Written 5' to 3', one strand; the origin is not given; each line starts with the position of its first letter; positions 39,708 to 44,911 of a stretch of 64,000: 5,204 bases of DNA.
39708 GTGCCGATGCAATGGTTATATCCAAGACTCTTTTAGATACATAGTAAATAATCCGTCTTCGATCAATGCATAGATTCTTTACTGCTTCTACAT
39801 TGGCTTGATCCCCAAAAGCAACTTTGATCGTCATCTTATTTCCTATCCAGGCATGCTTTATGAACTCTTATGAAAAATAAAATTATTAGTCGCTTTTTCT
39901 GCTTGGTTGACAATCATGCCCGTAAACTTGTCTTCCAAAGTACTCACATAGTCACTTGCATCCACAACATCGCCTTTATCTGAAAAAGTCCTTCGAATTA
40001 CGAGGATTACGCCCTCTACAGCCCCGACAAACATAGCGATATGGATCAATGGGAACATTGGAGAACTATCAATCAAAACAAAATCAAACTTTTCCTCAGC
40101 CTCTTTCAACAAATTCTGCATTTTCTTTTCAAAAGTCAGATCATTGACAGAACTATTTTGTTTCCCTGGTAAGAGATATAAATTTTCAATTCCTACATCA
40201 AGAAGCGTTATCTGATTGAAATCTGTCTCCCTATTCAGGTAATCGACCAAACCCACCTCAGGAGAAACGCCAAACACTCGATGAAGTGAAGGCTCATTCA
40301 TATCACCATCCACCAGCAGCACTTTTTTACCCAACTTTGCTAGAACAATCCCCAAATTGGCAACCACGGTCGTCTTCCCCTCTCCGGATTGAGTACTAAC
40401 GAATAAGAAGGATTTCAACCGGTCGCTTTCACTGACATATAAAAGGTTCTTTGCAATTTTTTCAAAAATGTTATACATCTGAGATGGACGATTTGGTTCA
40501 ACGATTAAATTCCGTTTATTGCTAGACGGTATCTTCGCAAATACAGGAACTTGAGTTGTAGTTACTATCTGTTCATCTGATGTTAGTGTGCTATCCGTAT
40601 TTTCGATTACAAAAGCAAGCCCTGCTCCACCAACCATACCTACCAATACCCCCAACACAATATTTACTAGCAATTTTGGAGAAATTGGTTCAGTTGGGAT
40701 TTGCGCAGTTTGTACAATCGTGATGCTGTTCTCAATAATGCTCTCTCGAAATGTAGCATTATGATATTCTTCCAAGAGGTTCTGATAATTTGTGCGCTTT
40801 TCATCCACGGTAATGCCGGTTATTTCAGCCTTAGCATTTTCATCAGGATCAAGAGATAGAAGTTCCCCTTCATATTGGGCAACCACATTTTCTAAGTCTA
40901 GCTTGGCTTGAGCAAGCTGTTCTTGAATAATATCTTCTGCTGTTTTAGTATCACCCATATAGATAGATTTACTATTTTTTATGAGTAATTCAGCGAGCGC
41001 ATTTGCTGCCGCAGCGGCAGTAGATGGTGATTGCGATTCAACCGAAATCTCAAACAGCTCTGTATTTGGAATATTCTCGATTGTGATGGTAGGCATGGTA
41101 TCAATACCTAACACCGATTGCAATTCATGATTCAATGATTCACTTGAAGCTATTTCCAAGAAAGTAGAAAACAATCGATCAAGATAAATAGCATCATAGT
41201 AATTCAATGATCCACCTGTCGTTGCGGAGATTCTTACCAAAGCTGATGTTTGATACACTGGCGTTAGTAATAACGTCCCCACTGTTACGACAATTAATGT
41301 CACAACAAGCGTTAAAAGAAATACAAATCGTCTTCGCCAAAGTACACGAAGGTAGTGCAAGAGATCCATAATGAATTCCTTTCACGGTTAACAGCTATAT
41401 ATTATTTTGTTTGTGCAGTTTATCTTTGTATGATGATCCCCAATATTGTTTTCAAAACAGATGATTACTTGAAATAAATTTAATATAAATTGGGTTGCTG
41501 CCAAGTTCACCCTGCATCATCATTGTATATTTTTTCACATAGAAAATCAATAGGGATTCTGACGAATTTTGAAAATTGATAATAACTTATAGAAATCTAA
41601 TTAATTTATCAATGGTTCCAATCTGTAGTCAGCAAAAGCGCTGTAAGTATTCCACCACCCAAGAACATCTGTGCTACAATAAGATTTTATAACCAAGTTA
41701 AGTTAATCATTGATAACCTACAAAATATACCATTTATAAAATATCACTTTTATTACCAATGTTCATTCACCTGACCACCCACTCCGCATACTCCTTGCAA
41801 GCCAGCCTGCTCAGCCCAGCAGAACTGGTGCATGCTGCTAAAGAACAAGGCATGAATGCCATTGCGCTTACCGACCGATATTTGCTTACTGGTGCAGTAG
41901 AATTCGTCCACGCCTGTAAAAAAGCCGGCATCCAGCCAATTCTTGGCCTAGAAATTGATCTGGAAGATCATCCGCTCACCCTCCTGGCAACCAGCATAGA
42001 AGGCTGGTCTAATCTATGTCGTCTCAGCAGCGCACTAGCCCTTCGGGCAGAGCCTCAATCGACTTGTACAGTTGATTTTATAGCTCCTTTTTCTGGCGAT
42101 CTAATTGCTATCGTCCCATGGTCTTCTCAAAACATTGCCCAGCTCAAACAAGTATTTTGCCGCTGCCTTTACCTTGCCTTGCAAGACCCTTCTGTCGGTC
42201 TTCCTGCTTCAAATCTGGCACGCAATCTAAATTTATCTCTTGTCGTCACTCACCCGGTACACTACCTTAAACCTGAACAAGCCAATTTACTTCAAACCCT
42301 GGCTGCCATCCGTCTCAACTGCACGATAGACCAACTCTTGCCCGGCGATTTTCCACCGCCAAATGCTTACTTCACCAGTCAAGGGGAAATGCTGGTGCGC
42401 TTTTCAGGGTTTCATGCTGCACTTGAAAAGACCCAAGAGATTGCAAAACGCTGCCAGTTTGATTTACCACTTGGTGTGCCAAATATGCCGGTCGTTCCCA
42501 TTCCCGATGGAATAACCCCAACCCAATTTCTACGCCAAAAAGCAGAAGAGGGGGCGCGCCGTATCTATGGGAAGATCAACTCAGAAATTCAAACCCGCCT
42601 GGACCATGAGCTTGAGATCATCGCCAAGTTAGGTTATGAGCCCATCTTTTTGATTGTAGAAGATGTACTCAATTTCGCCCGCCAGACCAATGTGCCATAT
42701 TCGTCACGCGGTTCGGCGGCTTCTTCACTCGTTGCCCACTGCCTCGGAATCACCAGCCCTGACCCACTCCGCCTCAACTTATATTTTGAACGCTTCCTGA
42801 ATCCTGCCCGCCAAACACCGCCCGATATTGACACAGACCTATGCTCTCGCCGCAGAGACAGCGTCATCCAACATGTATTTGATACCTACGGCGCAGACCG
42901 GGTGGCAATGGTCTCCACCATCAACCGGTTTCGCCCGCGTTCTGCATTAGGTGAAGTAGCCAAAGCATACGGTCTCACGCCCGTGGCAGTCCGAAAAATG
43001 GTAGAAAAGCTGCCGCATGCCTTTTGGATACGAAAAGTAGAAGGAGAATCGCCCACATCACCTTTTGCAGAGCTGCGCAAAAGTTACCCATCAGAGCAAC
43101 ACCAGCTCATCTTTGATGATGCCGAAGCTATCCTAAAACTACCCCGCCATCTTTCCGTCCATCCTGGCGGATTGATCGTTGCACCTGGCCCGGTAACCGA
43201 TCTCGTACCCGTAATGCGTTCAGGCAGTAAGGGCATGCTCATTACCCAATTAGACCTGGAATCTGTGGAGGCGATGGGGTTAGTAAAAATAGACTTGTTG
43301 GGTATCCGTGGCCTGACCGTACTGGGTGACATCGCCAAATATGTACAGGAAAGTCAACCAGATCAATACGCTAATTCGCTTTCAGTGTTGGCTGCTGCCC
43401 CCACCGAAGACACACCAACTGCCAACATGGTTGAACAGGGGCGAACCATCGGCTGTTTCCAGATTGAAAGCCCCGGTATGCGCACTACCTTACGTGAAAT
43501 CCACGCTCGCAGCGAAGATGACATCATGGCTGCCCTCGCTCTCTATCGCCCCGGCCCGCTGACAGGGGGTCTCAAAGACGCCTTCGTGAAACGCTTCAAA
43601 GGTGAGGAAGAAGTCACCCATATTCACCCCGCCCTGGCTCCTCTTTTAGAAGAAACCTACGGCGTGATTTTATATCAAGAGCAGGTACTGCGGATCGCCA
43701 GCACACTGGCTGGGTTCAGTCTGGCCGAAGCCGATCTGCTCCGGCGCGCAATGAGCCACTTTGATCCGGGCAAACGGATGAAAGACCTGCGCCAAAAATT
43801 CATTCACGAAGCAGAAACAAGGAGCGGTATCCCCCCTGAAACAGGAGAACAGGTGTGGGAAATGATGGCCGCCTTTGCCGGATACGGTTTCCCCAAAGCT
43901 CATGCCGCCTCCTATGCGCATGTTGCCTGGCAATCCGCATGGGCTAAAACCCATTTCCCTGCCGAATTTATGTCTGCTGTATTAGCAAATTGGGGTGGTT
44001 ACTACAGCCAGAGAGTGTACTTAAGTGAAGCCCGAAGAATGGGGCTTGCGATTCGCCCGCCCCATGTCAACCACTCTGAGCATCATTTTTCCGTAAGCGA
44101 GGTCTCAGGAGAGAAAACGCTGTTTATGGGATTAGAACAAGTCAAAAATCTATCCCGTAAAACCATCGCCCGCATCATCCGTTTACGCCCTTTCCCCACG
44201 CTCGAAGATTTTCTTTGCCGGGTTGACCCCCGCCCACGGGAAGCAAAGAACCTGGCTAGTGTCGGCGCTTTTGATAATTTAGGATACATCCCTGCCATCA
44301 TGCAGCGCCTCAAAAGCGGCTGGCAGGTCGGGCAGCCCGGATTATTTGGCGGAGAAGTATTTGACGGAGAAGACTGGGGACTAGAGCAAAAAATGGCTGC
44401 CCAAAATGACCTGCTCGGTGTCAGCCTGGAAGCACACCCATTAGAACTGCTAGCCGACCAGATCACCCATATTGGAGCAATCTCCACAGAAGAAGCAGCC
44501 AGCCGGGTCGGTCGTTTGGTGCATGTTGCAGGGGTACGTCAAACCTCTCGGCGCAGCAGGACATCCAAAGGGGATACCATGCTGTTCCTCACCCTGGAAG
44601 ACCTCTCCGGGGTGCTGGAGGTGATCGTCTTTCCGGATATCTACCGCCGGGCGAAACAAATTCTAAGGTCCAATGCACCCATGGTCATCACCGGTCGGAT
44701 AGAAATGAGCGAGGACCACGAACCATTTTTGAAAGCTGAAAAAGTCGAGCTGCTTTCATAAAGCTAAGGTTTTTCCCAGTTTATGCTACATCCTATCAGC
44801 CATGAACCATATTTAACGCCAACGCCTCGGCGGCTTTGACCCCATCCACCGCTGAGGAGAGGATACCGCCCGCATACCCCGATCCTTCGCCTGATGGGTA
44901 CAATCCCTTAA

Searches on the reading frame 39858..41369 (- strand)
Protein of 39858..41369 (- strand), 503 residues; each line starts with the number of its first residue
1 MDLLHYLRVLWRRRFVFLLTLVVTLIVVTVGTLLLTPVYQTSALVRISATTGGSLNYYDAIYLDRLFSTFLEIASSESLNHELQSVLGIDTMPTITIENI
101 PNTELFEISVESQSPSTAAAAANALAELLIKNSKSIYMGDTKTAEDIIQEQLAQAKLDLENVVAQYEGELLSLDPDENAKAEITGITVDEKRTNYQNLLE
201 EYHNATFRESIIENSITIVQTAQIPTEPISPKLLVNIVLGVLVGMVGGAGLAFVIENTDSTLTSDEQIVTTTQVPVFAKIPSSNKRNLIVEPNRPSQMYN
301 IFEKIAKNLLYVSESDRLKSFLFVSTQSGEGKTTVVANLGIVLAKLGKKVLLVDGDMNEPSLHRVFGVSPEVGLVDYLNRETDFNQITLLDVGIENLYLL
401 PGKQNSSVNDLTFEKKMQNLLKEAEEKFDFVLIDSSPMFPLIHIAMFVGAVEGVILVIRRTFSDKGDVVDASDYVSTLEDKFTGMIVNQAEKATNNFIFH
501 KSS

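Call 67: search_protein_families(library=pfam, proteins=[window:39858-41369:-], max_evalue=0.000001)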
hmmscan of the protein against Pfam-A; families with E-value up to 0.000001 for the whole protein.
window:39858-41369:- (503 aa): 5 families
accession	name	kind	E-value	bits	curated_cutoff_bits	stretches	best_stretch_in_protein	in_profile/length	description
PF13614.12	AAA_31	-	6.6e-16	59.2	27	1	326-466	9-156/177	AAA domain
PF01656.29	CbiA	-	3.6e-11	43.6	25.4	1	322-493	2-86/125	CobQ/CobB/MinD/ParA nucleotide binding domain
PF02706.20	Wzz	-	4.1e-08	33.9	25.5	1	1-81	3-85/91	Chain length determinant protein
PF13807.11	GNVR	-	4.6e-08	33.3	27.7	1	192-254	17-79/82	G-rich domain on putative tyrosine kinase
PF10609.15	ParA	-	9.2e-08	32.2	27.1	1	322-489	7-174/246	NUBPL iron-transfer P-loop NTPase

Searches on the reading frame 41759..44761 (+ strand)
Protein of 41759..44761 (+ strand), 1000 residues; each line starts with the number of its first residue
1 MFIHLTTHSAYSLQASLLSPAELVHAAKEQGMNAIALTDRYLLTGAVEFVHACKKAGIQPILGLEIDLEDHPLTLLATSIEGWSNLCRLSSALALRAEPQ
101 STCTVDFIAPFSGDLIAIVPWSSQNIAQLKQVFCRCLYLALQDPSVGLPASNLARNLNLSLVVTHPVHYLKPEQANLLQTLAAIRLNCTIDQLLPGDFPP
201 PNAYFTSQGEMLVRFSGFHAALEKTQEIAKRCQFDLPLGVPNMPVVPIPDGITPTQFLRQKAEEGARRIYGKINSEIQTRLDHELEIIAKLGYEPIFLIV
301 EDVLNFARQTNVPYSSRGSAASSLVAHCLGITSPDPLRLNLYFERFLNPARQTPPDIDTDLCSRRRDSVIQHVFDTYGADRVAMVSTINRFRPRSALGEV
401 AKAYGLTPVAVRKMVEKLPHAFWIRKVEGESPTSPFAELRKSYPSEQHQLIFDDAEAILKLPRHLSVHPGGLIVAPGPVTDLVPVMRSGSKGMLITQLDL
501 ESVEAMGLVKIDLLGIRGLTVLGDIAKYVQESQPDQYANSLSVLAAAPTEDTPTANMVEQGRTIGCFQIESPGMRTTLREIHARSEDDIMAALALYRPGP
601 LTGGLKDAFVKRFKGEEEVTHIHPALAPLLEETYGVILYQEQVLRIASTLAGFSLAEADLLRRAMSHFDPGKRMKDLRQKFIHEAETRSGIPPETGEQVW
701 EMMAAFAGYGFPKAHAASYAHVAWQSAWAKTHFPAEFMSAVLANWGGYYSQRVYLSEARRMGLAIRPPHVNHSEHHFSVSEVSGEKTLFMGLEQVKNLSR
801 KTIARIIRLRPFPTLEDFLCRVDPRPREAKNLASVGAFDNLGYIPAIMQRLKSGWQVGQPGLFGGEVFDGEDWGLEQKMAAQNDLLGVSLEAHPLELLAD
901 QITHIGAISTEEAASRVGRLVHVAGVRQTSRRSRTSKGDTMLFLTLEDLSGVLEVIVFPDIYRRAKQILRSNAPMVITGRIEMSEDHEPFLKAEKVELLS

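Call 67: search_protein_families(library=pfam, proteins=[window:41759-44761:+], max_evalue=0.000001)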
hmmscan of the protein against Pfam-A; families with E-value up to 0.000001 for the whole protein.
window:41759-44761:+ (1000 aa): 5 families
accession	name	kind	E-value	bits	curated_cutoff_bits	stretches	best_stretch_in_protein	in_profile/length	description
PF07733.18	DNA_pol3_alpha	-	2.1e-74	250.9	23.9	1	257-515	2-260/260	Bacterial DNA polymerase III alpha NTPase domain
PF17657.6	DNA_pol3_finger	-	2e-46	157.8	22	1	519-687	2-164/166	Bacterial DNA polymerase III alpha subunit finger domain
PF02811.25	PHP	-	2.3e-23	83.7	26.4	1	4-117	1-120/164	PHP domain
PF14579.12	HHH_6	-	1.2e-15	58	25.6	1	762-842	1-84/90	Helix-hairpin-helix motif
PF01336.31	tRNA_anti-codon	-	8.8e-08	32.4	27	1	932-999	11-75/75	OB-fold nucleic acid binding domain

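Call 69: find_homologous_proteins(query=window:41759-44761:+, max_evalue=1e-100)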
Query window:41759-44761:+ (1000 aa): 2940 proteins with E <= 1e-100 among 8000 candidates; the best 120 are listed.
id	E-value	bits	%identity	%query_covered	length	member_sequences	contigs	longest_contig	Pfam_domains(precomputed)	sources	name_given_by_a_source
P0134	0.0e+0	2153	95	100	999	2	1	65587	PF02811.27,PF14579.13,PF01336.32,PF17657.7,PF07733.19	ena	-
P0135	0.0e+0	1687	73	100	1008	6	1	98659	PF02811.27,PF14579.13,PF01336.32,PF17657.7,PF07733.19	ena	-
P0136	0.0e+0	1685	74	100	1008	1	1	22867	PF02811.27,PF14579.13,PF17657.7,PF07733.19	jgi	jgi:DNA polymerase-3 subunit alpha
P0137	0.0e+0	1677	73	100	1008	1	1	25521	PF02811.27,PF14579.13,PF17657.7,PF07733.19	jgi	-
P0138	0.0e+0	1664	73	100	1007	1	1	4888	PF02811.27,PF14579.13,PF01336.32,PF17657.7,PF07733.19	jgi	jgi:DNA-directed DNA polymerase III PolC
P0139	0.0e+0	1660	73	100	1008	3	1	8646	PF02811.27,PF14579.13,PF01336.32,PF17657.7,PF07733.19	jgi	jgi:DNA polymerase-3 subunit alpha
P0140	0.0e+0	1659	73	100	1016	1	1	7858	PF02811.27,PF14579.13,PF01336.32,PF17657.7,PF07733.19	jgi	jgi:DNA-directed DNA polymerase III PolC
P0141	0.0e+0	1659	73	100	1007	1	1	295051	PF02811.27,PF14579.13,PF17657.7,PF07733.19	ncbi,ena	-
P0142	0.0e+0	1657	73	100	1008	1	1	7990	PF02811.27,PF14579.13,PF17657.7,PF07733.19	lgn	-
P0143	0.0e+0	1657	73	100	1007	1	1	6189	PF02811.27,PF14579.13,PF01336.32,PF17657.7,PF07733.19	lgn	-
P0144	0.0e+0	1650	72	100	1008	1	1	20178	PF02811.27,PF14579.13,PF17657.7,PF07733.19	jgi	-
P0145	0.0e+0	1641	72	100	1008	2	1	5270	PF02811.27,PF14579.13,PF17657.7,PF07733.19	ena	-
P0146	0.0e+0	1640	72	100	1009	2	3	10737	PF02811.27,PF14579.13,PF01336.32,PF17657.7,PF07733.19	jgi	-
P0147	0.0e+0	1634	72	100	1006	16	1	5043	PF02811.27,PF14579.13,PF01336.32,PF17657.7,PF07733.19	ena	-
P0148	0.0e+0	1622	71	100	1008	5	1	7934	PF02811.27,PF14579.13,PF17657.7,PF07733.19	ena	-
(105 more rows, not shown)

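Call 71: find_encoding_contigs(protein=P0134, flank=10000, max_places=2)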
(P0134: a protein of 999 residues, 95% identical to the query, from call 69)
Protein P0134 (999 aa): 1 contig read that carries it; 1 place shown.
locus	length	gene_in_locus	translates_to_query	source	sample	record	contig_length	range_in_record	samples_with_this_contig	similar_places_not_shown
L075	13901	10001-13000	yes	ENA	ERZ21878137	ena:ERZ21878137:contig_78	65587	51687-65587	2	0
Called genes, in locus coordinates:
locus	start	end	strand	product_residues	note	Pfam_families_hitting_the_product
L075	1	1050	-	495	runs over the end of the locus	PF01943:Polysacc_synt, PF13440:Polysacc_synt_3, PF03023:MurJ (weak), PF01554:MatE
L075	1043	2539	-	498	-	PF04932:Wzy_C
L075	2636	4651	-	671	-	-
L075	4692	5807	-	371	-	PF01041:DegT_DnrJ_EryC1, PF01053:Cys_Met_Meta_PP (weak), PF01212:Beta_elim_lyase (weak)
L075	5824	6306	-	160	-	PF25084:LbH_EIF2B (weak), PF25087:GMPPB_C, PF00132:Hexapep, PF14602:Hexapep_2 (weak)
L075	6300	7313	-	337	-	PF01408:GFO_IDH_MocA, PF02894:GFO_IDH_MocA_C (weak), PF22725:GFO_IDH_MocA_C3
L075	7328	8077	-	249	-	PF02397:Bac_transf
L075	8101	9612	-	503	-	PF02706:Wzz, PF13807:GNVR, PF01656:CbiA, PF10609:ParA (weak), PF13614:AAA_31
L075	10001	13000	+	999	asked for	PF02811:PHP, PF07733:DNA_pol3_alpha, PF17657:DNA_pol3_finger, PF14579:HHH_6, PF01336:tRNA_anti-codon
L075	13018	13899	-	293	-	?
